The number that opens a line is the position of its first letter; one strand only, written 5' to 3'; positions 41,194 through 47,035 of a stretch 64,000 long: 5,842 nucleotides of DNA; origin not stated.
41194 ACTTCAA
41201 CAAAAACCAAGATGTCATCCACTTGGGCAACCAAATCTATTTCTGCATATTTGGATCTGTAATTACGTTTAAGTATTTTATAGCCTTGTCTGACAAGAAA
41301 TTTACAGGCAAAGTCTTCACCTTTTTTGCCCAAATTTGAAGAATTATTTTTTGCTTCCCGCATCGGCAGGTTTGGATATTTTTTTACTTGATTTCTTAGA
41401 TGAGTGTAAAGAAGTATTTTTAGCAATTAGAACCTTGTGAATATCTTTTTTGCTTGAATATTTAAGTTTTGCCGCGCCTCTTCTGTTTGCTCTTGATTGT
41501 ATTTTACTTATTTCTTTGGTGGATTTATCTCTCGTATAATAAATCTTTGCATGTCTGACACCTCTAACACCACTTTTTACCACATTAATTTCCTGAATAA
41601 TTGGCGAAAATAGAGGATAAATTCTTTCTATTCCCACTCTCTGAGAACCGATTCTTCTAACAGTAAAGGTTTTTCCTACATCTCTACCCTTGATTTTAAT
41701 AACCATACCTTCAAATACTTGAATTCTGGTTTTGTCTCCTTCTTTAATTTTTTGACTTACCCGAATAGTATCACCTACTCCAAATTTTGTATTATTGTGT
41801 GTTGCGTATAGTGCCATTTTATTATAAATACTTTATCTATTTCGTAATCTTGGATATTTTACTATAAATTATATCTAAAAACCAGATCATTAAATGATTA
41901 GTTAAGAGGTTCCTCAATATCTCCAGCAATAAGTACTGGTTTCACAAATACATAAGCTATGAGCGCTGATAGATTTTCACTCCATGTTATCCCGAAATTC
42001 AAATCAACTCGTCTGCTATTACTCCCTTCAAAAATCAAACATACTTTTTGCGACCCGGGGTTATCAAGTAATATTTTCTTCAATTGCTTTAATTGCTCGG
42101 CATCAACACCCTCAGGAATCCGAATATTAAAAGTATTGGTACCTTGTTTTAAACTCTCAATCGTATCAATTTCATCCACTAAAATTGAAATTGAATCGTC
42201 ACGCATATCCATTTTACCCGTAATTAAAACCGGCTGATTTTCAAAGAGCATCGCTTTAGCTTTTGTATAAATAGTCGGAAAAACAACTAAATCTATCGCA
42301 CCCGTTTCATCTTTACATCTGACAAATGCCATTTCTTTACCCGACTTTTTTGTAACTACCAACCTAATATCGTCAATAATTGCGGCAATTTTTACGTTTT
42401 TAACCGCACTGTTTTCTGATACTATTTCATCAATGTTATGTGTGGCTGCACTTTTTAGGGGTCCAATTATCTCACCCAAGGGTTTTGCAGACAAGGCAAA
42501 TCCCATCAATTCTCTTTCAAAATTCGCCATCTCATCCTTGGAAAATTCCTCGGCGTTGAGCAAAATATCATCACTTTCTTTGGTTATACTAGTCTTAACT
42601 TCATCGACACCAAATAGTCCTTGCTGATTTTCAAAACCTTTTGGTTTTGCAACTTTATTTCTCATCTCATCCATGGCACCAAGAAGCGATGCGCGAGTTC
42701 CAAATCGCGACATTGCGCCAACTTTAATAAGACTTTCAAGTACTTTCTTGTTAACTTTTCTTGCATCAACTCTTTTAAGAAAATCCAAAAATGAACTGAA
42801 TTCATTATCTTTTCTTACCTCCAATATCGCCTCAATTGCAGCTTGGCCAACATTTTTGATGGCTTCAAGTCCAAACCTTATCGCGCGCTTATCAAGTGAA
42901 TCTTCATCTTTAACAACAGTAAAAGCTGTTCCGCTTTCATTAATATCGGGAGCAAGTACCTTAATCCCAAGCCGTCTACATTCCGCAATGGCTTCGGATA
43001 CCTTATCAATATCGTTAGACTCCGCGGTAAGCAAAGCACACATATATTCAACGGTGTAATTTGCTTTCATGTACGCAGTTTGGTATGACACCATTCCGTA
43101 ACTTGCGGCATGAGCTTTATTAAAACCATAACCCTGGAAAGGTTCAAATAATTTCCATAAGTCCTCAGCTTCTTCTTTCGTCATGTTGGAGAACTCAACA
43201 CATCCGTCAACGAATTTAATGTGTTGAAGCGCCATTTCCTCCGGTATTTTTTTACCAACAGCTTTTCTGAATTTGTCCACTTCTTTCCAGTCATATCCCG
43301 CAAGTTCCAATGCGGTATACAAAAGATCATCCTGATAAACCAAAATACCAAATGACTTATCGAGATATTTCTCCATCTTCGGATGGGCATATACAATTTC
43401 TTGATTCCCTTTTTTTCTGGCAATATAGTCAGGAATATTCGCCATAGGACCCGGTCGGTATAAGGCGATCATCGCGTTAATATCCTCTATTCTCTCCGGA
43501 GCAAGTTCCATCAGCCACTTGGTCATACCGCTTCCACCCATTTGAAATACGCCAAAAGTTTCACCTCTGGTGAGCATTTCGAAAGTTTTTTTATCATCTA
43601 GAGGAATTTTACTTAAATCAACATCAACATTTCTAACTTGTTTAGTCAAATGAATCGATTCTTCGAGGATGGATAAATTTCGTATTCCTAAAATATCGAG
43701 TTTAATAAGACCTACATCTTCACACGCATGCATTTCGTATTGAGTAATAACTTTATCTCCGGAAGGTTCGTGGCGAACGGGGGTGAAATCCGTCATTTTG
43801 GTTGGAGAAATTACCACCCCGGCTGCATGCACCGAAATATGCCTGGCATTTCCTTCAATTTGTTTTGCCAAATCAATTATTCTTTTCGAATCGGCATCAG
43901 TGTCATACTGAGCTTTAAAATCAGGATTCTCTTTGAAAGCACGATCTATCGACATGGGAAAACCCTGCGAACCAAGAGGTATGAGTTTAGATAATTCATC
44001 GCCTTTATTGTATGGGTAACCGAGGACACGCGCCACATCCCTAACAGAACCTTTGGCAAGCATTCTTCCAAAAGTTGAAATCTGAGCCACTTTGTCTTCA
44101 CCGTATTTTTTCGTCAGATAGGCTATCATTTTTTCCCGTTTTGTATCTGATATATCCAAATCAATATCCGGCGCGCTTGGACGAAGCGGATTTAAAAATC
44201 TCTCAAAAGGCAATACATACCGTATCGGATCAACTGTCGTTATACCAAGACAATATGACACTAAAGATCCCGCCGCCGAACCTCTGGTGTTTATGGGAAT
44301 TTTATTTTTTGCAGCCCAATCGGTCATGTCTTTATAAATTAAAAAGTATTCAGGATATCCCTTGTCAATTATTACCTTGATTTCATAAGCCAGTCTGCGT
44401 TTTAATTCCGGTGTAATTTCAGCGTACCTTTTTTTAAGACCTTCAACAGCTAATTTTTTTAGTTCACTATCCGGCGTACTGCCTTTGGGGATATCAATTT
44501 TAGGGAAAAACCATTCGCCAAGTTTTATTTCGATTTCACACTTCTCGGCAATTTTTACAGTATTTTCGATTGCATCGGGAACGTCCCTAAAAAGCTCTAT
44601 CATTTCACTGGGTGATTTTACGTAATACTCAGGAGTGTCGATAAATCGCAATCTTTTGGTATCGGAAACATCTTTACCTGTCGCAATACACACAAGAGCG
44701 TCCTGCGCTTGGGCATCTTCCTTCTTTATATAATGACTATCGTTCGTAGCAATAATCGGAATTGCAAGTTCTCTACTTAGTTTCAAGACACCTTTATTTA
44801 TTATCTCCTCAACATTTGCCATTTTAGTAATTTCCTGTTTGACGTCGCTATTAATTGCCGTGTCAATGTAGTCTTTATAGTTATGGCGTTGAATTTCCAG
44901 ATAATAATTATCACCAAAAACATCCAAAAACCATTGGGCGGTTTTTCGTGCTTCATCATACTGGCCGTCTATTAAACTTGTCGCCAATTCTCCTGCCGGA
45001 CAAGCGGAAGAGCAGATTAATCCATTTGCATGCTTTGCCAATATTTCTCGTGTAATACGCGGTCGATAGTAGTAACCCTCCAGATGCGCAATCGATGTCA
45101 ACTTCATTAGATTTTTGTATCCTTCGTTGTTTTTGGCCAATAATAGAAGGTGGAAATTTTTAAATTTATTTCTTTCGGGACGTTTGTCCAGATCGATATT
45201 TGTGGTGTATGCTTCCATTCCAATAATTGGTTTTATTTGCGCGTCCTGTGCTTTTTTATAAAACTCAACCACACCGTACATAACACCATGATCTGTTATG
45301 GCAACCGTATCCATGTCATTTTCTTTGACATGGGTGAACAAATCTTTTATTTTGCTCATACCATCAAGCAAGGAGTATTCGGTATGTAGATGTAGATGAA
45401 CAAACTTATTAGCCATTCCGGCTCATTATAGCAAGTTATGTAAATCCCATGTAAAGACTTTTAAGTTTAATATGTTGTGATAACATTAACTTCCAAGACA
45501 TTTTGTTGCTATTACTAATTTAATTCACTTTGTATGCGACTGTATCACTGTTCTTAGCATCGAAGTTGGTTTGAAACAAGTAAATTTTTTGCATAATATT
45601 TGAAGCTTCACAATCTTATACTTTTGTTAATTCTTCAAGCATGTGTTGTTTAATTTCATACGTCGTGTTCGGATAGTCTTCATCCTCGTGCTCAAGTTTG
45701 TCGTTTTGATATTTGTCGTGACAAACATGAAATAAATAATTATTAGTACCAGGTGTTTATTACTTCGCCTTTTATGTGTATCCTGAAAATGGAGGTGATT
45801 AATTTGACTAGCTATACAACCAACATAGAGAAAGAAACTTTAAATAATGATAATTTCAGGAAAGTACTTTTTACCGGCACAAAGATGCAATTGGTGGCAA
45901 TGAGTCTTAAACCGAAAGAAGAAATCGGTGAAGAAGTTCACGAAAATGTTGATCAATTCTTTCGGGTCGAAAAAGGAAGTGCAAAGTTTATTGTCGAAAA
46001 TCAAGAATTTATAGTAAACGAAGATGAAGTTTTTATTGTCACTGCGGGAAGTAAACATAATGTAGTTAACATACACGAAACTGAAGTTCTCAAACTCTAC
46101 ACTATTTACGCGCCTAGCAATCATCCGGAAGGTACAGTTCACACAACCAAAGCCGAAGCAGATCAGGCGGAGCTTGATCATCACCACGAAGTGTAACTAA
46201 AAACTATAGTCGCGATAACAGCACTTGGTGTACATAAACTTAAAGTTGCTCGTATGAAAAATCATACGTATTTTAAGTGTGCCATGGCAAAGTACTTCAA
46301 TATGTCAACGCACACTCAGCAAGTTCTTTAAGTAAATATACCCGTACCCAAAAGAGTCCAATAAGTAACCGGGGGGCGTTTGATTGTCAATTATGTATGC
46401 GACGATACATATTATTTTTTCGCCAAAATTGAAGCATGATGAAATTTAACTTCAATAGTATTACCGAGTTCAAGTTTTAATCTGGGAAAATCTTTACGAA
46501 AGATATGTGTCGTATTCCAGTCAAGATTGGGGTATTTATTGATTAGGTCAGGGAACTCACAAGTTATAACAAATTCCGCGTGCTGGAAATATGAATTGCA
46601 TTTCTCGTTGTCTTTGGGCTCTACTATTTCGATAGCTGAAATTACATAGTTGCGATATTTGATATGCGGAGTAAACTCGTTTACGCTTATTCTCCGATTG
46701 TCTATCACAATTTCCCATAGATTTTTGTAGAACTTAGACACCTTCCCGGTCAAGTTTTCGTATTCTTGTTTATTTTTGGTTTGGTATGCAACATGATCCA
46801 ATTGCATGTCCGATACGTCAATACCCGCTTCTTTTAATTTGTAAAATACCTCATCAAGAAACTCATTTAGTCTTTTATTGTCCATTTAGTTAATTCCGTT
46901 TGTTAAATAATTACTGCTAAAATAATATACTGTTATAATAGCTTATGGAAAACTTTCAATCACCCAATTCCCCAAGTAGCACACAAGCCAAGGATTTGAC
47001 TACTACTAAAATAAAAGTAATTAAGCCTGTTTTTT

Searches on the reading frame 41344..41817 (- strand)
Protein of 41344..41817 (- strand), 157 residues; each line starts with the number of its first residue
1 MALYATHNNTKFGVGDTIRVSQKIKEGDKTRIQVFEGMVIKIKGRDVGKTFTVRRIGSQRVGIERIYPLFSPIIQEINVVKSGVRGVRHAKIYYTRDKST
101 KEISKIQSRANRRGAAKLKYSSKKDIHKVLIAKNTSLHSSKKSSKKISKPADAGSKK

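Call 59: search_protein_families(library=pfam, proteins=[window:41344-41817:-], max_evalue=0.0001)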
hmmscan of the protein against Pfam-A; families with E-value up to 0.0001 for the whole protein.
window:41344-41817:- (157 aa): 1 family
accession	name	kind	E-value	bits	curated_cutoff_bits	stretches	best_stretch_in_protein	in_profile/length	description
PF01245.26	Ribosomal_L19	-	1.2e-31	109.4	22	1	7-103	13-106/111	Ribosomal protein L19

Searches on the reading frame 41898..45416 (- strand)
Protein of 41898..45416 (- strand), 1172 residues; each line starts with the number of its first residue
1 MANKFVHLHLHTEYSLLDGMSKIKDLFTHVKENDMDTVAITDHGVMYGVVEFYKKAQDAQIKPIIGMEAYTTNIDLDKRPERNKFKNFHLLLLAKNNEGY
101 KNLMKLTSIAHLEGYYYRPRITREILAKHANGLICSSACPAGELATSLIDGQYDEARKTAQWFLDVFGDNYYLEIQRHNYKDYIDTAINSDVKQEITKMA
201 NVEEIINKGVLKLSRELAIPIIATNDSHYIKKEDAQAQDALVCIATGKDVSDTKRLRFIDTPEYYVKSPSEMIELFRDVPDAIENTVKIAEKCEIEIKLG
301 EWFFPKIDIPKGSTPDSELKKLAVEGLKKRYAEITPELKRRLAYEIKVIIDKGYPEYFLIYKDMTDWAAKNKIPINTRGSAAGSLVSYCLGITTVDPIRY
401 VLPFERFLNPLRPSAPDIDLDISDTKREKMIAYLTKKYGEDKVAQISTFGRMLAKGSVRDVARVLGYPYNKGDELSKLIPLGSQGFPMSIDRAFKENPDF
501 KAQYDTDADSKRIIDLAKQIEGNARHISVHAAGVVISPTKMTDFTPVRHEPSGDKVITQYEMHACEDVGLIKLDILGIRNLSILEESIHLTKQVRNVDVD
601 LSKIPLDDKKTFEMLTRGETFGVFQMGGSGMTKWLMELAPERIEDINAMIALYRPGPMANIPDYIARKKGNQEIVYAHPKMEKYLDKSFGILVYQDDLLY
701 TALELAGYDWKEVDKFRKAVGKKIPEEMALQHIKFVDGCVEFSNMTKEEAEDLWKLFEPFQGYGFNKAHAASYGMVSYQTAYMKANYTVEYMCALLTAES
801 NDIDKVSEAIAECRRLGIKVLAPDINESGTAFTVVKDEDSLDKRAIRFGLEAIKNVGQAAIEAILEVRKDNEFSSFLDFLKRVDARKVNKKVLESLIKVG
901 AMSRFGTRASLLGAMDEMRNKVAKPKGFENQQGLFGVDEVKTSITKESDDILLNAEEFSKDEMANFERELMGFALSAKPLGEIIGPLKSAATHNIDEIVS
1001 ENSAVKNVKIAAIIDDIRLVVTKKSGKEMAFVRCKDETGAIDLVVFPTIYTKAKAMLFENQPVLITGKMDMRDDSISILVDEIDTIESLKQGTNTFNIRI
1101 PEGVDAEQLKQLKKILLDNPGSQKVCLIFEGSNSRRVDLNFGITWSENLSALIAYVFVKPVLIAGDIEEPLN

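Call 59: search_protein_families(library=pfam, proteins=[window:41898-45416:-], max_evalue=0.0001)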
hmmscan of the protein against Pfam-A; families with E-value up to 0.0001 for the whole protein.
window:41898-45416:- (1172 aa): 5 families
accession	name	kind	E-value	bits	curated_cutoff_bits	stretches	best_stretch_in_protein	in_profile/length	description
PF07733.18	DNA_pol3_alpha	-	5.2e-92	308.6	23.9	1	318-577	2-260/260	Bacterial DNA polymerase III alpha NTPase domain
PF02811.25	PHP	-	2e-57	194.5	26.4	1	7-178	1-164/164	PHP domain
PF17657.6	DNA_pol3_finger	-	1.7e-49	167.8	22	1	580-741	1-164/166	Bacterial DNA polymerase III alpha subunit finger domain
PF14579.12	HHH_6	-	9.2e-29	99.9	25.6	1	817-909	1-88/90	Helix-hairpin-helix motif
PF01336.31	tRNA_anti-codon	-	6.8e-10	39.2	27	1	1008-1084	1-73/75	OB-fold nucleic acid binding domain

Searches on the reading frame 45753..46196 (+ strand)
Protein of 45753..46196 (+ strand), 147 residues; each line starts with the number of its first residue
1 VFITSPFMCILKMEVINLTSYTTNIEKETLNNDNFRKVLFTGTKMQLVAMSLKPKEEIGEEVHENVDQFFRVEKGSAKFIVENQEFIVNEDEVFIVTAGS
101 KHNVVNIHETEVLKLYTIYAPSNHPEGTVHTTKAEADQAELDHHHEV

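Call 59: search_protein_families(library=pfam, proteins=[window:45753-46196:+], max_evalue=0.0001)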
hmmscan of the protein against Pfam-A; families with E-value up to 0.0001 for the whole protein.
window:45753-46196:+ (147 aa): 1 family
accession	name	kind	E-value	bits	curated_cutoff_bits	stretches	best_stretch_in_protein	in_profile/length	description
PF07883.17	Cupin_2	-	6.8e-12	45.4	27.2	1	50-118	3-69/70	Cupin domain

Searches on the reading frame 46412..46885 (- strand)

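Call 59: search_protein_families(library=pfam, proteins=[window:46412-46885:-], max_evalue=0.0001)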
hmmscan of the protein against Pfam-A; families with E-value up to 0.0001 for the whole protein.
window:46412-46885:- (157 aa): 1 family
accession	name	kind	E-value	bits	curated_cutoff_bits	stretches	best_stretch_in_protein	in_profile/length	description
PF06185.18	YecM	-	5.1e-15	56.1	25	1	5-129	8-132/180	YecM protein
